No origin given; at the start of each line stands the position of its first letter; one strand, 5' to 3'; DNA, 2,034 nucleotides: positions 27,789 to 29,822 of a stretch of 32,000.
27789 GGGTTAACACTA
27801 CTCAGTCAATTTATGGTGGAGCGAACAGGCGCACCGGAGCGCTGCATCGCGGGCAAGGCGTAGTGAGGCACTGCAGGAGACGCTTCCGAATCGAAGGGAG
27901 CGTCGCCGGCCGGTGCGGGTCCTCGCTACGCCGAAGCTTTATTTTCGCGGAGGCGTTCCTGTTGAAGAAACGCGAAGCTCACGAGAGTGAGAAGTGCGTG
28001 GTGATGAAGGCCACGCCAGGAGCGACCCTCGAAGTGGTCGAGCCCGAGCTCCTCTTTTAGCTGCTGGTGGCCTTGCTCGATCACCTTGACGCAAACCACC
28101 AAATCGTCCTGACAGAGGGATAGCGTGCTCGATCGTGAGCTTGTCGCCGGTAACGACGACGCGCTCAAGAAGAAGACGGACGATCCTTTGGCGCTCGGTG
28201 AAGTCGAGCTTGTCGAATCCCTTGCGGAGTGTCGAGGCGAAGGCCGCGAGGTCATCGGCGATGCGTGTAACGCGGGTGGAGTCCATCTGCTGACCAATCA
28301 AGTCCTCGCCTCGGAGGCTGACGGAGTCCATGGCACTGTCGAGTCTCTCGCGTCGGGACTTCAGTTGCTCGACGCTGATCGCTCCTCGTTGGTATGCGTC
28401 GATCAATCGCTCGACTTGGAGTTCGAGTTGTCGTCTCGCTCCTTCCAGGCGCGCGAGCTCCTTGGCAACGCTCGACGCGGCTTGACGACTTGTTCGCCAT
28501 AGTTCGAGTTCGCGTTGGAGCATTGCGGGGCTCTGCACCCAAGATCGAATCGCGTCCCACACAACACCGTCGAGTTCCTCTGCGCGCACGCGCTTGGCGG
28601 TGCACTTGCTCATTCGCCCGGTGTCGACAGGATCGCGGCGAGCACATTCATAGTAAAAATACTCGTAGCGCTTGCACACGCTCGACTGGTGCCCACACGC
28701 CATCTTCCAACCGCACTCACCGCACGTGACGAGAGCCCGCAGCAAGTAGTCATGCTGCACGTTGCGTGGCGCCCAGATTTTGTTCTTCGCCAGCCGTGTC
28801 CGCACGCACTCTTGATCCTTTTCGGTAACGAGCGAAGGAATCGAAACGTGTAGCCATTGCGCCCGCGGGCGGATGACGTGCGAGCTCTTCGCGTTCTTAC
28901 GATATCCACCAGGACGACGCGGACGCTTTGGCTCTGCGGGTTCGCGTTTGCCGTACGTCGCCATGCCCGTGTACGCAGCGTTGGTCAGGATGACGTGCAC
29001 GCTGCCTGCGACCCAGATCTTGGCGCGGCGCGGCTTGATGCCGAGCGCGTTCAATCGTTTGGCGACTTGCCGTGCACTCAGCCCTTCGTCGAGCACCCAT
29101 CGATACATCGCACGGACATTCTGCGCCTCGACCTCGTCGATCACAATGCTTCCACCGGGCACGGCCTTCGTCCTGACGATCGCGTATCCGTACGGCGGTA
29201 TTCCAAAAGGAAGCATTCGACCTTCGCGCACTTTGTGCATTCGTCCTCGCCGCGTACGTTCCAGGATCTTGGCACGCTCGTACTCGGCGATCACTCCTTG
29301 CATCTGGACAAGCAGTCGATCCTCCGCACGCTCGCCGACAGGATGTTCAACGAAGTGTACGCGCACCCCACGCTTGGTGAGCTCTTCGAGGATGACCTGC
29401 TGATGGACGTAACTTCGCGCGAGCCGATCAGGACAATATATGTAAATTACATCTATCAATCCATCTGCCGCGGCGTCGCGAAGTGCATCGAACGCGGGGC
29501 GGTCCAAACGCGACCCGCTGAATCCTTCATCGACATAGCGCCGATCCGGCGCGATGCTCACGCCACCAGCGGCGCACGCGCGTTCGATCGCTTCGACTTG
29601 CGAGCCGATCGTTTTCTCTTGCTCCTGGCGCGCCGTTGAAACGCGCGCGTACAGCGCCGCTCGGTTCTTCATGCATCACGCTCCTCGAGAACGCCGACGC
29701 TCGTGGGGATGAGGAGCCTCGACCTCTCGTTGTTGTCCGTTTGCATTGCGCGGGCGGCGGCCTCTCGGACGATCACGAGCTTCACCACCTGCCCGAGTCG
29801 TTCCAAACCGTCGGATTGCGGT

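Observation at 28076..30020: IS-sized (1.94 kb) element carrying only a large serine recombinase, nested in an IS701 transposase gene, with reconstructable attL/attR/attP/attB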

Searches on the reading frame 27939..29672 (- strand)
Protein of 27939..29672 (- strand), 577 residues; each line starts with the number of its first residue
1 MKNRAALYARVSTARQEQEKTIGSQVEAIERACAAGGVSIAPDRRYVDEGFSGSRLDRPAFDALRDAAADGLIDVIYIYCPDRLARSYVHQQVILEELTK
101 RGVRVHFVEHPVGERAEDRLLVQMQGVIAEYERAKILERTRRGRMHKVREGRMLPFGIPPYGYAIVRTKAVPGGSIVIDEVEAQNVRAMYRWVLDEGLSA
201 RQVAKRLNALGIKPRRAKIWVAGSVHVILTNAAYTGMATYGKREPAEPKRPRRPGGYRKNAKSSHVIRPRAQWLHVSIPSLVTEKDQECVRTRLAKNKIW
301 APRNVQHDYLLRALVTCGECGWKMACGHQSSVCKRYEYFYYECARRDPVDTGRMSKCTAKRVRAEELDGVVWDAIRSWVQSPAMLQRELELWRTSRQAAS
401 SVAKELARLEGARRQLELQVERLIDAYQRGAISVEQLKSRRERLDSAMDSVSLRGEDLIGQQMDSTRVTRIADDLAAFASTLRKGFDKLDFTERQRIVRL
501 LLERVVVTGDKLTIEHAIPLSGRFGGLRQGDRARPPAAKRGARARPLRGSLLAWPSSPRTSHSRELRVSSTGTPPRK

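Call 6: search_protein_families(library=pfam, proteins=[window:27939-29672:-], max_evalue=0.01)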
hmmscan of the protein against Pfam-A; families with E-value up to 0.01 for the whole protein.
window:27939-29672:- (577 aa): 4 families
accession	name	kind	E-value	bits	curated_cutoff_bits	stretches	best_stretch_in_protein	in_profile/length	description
PF00239.26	Resolvase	-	6e-34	117.7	23.3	1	5-152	1-144/145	Resolvase, N terminal domain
PF07508.19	Recombinase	-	1.1e-15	58.1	21.1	1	181-296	2-101/102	Recombinase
PF13408.12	Zn_ribbon_recom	-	4.7e-11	43.3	25.3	1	310-376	1-58/58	Recombinase zinc beta ribbon domain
PF02027.23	RolB_RolC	-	0.0045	17.1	23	1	2-94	15-100/189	RolB/RolC glucosidase family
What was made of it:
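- Checked: The cargo is a 577-aa LSR ORF (27939-29672, minus strand; Pfam Resolvase, Recombinase and Zn_ribbon_recom, call 6) plus a 63-codon ORF (29669-29860, minus) that overlaps it by ATGA.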

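Call 7: find_homologous_proteins(query=window:27939-29672:-, max_evalue=1e-20)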
Query window:27939-29672:- (577 aa): 3315 proteins with E <= 1e-20 among 8000 candidates; the best 120 are listed.
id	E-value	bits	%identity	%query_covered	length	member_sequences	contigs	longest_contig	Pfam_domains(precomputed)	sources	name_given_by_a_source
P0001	0.0e+0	1190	100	93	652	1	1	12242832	PF07508.20,PF00239.27,PF13408.13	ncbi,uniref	ncbi:recombinase family protein [Pendulispora albinea]|uniref:Recombinase family protein n=1 Tax=Pen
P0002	0.0e+0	1037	87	92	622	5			PF07508.20,PF00239.27,PF13408.13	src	-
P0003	0.0e+0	1025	84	94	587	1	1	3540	PF07508.20,PF00239.27,PF13408.13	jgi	jgi:site-specific DNA recombinase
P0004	0.0e+0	1019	84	92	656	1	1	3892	PF07508.20,PF00239.27,PF13408.13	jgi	jgi:site-specific DNA recombinase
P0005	8.4e-296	1000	81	92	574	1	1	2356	PF07508.20,PF00239.27,PF13408.13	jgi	jgi:site-specific DNA recombinase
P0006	1.1e-287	973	78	96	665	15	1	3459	PF07508.20,PF00239.27,PF13408.13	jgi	-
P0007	2.8e-287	972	80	91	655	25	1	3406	PF07508.20,PF00239.27,PF13408.13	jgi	jgi:site-specific DNA recombinase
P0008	4.4e-282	955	76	94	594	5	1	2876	PF07508.20,PF00239.27,PF13408.13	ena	-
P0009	1.0e-276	937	77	93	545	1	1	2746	PF07508.20,PF00239.27,PF13408.13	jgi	jgi:site-specific DNA recombinase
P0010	1.3e-270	917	76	92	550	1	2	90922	PF07508.20,PF00239.27,PF13408.13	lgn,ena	-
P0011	1.5e-270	917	76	93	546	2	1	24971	PF07508.20,PF00239.27,PF13408.13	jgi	jgi:site-specific DNA recombinase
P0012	1.1e-255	867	69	97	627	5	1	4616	PF07508.20,PF00239.27,PF13408.13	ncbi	-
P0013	4.7e-254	862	89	74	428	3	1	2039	PF07508.20,PF00239.27,PF13408.13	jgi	jgi:site-specific DNA recombinase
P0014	5.0e-254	862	77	85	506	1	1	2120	PF07508.20,PF00239.27,PF13408.13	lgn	-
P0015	5.0e-253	859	71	92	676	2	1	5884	PF07508.20,PF00239.27,PF13408.13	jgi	jgi:site-specific DNA recombinase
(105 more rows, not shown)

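Call 10: find_encoding_contigs(protein=P0001, flank=6000, max_places=6)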
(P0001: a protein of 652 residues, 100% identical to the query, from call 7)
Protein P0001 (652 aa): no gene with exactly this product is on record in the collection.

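Call 11: find_related_loci(query=window:28077-29672:-, collection=genome_contigs, flank=6000)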
Query seq(532 aa) (532 aa) in genome_contigs; peptide patterns used: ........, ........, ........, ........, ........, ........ (x = any residue, [..] = any of these).
186 stretches matched a pattern; 99 encode a relative of the query (tblastn E <= 1e-3); the best 80 are kept; 80 distinct loci.
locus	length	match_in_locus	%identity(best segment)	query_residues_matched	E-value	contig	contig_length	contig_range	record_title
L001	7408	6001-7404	74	1-468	0e+0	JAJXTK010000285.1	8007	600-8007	MAG: Myxococcales bacterium isolate BP4.bin47 NODE_13113_length_8007_cov_1.691497, whole genome shotgun sequence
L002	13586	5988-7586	62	1-532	0e+0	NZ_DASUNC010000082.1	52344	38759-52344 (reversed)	MAG: Archangium sp. isolate SMAG_U1589 k141_1200626, whole genome shotgun sequence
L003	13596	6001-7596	63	1-532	0e+0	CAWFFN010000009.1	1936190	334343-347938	MAG: uncultured delta proteobacterium isolate MFD00822.bin.1.250 genome assembly, contig: contig_59106, whole genome sho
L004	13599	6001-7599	62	1-532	0e+0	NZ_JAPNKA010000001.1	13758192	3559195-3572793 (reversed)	Archangium lansingense strain MIWBW ctg.000000F, whole genome shotgun sequence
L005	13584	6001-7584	60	1-528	0e+0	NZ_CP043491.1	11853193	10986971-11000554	Cystobacter fuscus strain Cbf 10 chromosome, complete genome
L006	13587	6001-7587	60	1-528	0e+0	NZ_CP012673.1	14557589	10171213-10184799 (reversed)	Sorangium cellulosum strain So ce26 chromosome, complete genome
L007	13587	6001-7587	60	1-528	0e+0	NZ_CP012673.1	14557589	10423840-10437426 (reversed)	Sorangium cellulosum strain So ce26 chromosome, complete genome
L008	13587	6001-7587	60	1-528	0e+0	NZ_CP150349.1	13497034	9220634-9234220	Sorangium sp. So ce726 chromosome, complete genome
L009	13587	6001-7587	60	1-528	0e+0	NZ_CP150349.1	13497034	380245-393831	Sorangium sp. So ce726 chromosome, complete genome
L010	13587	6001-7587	59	1-528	0e+0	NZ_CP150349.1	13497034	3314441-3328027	Sorangium sp. So ce726 chromosome, complete genome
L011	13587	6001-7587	59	1-528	0e+0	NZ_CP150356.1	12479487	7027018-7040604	Sorangium sp. So ce1014 chromosome, complete genome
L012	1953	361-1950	56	1-531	0e+0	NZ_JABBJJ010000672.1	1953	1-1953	Pyxidicoccus fallax strain DSM 14698 NODE_672_length_1953_cov_100.342, whole genome shotgun sequence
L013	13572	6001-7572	56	1-528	0e+0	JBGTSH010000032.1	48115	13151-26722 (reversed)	MAG: Polyangiaceae bacterium isolate WDNA12_bin.27.orig NODE_476_length_48115_cov_0.708927, whole genome shotgun sequenc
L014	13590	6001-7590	56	1-531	0e+0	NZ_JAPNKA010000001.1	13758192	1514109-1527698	Archangium lansingense strain MIWBW ctg.000000F, whole genome shotgun sequence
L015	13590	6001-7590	56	1-531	0e+0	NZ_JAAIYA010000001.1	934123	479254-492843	Pyxidicoccus caerfyrddinensis strain CA032A NODE_1_length_934123_cov_18.7359, whole genome shotgun sequence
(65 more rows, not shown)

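Call 21: search_protein_families(library=ncbifam, proteins=[window:27939-29672:-], max_evalue=1)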
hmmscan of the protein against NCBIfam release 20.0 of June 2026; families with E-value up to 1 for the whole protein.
window:27939-29672:- (577 aa): 9 families
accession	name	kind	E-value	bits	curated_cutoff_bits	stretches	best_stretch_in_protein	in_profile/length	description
NF041201.1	recomb_XisF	equivalog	3.4e-30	105.4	375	1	8-376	4-354/465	fdxN element excision recombinase XisF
NF047343.1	SCCmet_CcrB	equivalog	5e-30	104.7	900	1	2-502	6-484/542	cassette chromosome recombinase CcrB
NF047347.1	SCCmet_CcrC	equivalog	1.3e-28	99.8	900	1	1-511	1-508/558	cassette chromosome recombinase CcrC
NF047344.1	SCCmet_CcrA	equivalog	1e-11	44.6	700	2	4-236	3-219/442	cassette chromosome recombinase CcrA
NF049883.1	resolv_YneB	equivalog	8.3e-10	38.5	175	1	5-151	2-146/211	YneB family resolvase-like protein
NF033518.0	transpos_IS607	equivalog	8.7e-07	28.6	110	1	3-120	54-163/187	IS607 family transposase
NF009949.0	PRK13413.1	equivalog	0.00075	19.2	272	1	8-154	5-145/203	master DNA invertase Mpi family serine-type recombinase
NF047935.1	antiphage_GapS6a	subfamily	0.011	16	90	1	367-427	9-70/104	GapS6a family protein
NF050802.1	AspChtxCcaA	equivalog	0.025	12.9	1300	1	398-477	508-584/700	aspartate chemotaxis receptor CcaA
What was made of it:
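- On XisF-type cyanobacterial excision recombinases: 105 bits against a cut-off of 375 (call 21).
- Closest known: Recombinase-only DNA interruption elements of heterocystous cyanobacteria. Different: The XisF model scores far below its cut-off here (call 21).
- Closest known: IS607 family. Different: It scores 28.6 against the IS607 cut-off of 110 (call 21).
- The NCBIfam XisF score is 105, against a cut-off of 375 (call 21).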

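Call 32: find_related_loci(query=window:28077-29672:-, collection=metagenome_contigs, flank=2500)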
Query seq(532 aa) (532 aa) in metagenome_contigs; peptide patterns used: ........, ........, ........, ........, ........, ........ (x = any residue, [..] = any of these).
482 stretches matched a pattern; 353 encode a relative of the query (tblastn E <= 1e-3); the best 80 are kept; 80 distinct loci.
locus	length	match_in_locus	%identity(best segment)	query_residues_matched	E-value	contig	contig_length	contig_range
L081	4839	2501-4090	86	1-532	0e+0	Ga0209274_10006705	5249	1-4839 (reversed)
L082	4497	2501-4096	80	1-532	0e+0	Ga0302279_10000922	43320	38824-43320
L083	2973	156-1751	80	1-532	0e+0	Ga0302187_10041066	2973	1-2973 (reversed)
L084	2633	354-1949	79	1-532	0e+0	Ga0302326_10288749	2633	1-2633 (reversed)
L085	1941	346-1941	78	1-532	0e+0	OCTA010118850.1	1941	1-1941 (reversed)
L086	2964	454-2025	80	1-524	0e+0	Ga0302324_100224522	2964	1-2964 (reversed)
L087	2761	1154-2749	79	1-532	0e+0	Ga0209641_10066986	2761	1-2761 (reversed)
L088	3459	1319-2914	79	1-532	0e+0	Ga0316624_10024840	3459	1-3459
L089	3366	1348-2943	79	1-532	0e+0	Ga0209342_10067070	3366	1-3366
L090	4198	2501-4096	79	1-532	0e+0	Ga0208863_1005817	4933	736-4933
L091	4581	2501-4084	63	1-527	0e+0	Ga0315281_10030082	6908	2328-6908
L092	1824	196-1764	62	6-528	0e+0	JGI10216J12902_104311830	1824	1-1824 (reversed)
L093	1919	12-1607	64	1-532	0e+0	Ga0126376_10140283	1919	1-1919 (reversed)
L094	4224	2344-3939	59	1-532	0e+0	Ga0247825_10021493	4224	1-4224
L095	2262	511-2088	62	1-526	0e+0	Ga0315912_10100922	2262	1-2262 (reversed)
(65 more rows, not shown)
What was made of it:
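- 99 genomic and 353 metagenomic stretches encode relatives (calls 11, 32).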

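Call 60: list_cluster_members(proteins=[P0001, P0122, window:27939-29672:-])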
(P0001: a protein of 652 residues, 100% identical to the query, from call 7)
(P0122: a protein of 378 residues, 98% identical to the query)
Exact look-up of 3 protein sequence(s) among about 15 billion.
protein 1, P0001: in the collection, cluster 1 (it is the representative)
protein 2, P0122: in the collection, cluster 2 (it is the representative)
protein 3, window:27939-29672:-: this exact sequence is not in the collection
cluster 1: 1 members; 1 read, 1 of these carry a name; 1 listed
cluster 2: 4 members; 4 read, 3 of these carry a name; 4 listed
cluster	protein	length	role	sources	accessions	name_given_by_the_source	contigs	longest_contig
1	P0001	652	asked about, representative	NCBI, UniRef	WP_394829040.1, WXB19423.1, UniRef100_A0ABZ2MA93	recombinase family protein [Pendulispora albinea] | Recombinase family protein n=1 Tax=Pendulispora albinea TaxID=2741071 ...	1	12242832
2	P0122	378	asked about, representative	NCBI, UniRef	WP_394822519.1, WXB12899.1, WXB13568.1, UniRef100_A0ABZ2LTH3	IS701 family transposase [Pendulispora albinea] | IS701 family transposase n=1 Tax=Pendulispora albinea TaxID=2741071 RepID=A0ABZ2LTH3_9BACT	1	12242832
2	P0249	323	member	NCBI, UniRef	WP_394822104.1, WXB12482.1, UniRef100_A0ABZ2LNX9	IS701 family transposase [Pendulispora albinea] | IS701 family transposase n=1 Tax=Pendulispora albinea TaxID=2741071 RepID=A0ABZ2LNX9_9BACT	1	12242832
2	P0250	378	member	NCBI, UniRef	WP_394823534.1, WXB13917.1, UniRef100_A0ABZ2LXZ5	IS701 family transposase [Pendulispora albinea] | IS701 family transposase n=1 Tax=Pendulispora albinea TaxID=2741071 RepID=A0ABZ2LXZ5_9BACT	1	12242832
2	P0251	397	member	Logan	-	-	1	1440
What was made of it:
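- The window's 577-aa LSR is not in the protein collection (call 60), so I could not confirm how many complete nested copies exist.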

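Call 63: search_solved_structures(query=window:28080-29672:-, max_evalue=0.001)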
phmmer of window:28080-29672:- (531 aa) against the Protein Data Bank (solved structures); distinct sequences matched with E-value up to 0.001: 14.
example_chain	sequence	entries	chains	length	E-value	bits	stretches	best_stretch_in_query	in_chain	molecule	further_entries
4kis_A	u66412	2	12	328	2.1e-12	49.6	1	293-517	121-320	Putative integrase [Bacteriophage A118] | A118 serine integrase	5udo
6dnw_A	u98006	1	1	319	3.8e-12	48.7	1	292-515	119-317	Putative integrase [Bacteriophage A118]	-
1gdr_A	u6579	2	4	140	1.4e-10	43.6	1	8-151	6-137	GAMMA DELTA-RESOLVASE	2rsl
2gm4_A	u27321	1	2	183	2.1e-10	43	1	8-152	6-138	Transposon gamma-delta resolvase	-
1gdt_A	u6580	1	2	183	2.3e-10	42.9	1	8-152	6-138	PROTEIN (GAMMA DELTA RESOLVASE)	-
3bvp_A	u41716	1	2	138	4.8e-10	41.8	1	2-132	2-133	TP901-1 Integrase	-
5cy1_A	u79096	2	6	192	1e-09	40.8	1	8-150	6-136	Transposon Tn3 resolvase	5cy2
1zr2_A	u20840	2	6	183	2.2e-09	39.6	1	8-152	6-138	Transposon gamma-delta resolvase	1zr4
2gm5_A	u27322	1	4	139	6.6e-09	38.1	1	8-147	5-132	Transposon gamma-delta resolvase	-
3g13_A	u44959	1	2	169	8.5e-07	31.1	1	4-156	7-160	Putative conjugative transposon recombinase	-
4m6f_A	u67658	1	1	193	1e-06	30.9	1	46-184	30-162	DNA-invertase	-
3uj3_X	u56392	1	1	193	1.5e-06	30.3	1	46-160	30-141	DNA-invertase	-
3guv_A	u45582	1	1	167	4.9e-05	25.3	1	2-153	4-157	Site-specific recombinase, resolvase family protein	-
1ght_A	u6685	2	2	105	0.00037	22.4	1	8-113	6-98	TRANSPOSON GAMMA-DELTA RESOLVASE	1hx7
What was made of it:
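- On Large serine recombinase (serine integrase): The A118 integrase C-terminal domain aligns to residues 293-517 (call 63).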

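Call 64: search_protein_families(library=phrogs, proteins=[window:28080-29672:-], max_evalue=0.1)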
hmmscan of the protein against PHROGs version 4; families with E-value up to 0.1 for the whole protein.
window:28080-29672:- (531 aa): 4 families
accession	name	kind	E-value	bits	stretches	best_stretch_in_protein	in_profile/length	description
phrog_95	-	integration and excision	2e-102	344.9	1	1-514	86-562/651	integrase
phrog_125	-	DNA, RNA and nucleotide metabolism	3e-34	119.7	1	2-243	19-214/254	DNA invertase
phrog_6620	-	integration and excision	5.9e-05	23.7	1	2-129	55-173/201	transposase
phrog_7701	-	DNA, RNA and nucleotide metabolism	0.0062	17.8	1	160-240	5-69/137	DNA invertase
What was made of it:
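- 28077..29672 (-): LSR gene body, 532 codons shared by the integrated and circular forms. It contains the catalytic Ser12, the recombinase domain, the zinc ribbon and the coiled coil. Pfam (call 6), PHROG 95 integrase at 2e-102 (call 64), and a match to the A118 integrase C-terminal domain over residues 293-517 (call 63).
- On Recombination directionality factor (for the 63-aa ORF): It has no family hit (calls 6, 21, 64).
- The LSR is most similar to phage-type integrases (PHROG 95, 2e-102, call 64).
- Tried and rejected: Pfam, NCBIfam and PHROGs gave nothing (calls 6, 21, 64).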
